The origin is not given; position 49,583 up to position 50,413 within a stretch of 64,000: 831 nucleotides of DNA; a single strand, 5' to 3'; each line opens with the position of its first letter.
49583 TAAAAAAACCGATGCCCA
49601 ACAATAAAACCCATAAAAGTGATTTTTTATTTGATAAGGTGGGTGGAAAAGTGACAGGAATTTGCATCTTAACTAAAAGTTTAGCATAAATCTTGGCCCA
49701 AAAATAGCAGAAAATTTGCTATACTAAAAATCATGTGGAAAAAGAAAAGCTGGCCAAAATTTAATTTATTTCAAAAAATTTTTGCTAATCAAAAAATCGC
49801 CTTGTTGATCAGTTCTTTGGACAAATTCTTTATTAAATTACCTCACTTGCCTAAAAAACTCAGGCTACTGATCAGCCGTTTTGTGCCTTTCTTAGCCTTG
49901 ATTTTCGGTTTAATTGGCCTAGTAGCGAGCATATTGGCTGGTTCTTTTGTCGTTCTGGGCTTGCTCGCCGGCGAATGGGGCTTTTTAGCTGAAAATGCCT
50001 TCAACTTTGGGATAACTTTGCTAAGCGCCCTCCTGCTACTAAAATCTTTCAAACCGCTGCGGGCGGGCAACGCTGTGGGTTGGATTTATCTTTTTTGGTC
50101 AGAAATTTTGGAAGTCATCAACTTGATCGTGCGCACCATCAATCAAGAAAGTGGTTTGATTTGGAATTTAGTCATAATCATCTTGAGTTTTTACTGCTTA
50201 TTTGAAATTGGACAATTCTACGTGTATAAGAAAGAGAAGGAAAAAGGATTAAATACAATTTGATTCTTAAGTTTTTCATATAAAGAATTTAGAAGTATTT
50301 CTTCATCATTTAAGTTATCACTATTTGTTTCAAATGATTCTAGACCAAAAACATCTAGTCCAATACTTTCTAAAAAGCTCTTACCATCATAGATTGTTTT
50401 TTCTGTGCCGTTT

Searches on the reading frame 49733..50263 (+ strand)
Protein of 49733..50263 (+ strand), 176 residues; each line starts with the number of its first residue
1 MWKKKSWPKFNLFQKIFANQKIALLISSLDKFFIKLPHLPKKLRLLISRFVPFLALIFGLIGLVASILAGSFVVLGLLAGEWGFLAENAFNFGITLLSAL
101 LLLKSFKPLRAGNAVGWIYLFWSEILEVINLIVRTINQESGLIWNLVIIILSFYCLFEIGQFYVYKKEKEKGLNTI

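Call 23: search_protein_families(library=pfam, proteins=[window:49733-50260:+], max_evalue=0.01)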
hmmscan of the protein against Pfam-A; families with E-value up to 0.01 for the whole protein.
window:49733-50260:+ (176 aa): 0 families

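Call 42: search_protein_families(library=ncbifam, proteins=[window:49733-50260:+], max_evalue=1)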
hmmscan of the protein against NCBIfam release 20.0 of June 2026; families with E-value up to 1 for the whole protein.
window:49733-50260:+ (176 aa): 0 families

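Call 66: find_encoding_contigs(protein=window:49733-50263:+, flank=10000, max_places=1)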
Protein window:49733-50263:+ (176 aa): 5 contigs read that carry it; 1 place shown.
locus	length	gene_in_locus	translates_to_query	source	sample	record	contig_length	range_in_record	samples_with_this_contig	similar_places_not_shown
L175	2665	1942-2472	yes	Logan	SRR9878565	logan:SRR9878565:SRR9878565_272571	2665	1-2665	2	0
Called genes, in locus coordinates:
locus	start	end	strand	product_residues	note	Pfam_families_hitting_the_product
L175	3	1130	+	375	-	?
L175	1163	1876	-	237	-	PF04402:SIMPL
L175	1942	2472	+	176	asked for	-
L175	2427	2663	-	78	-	?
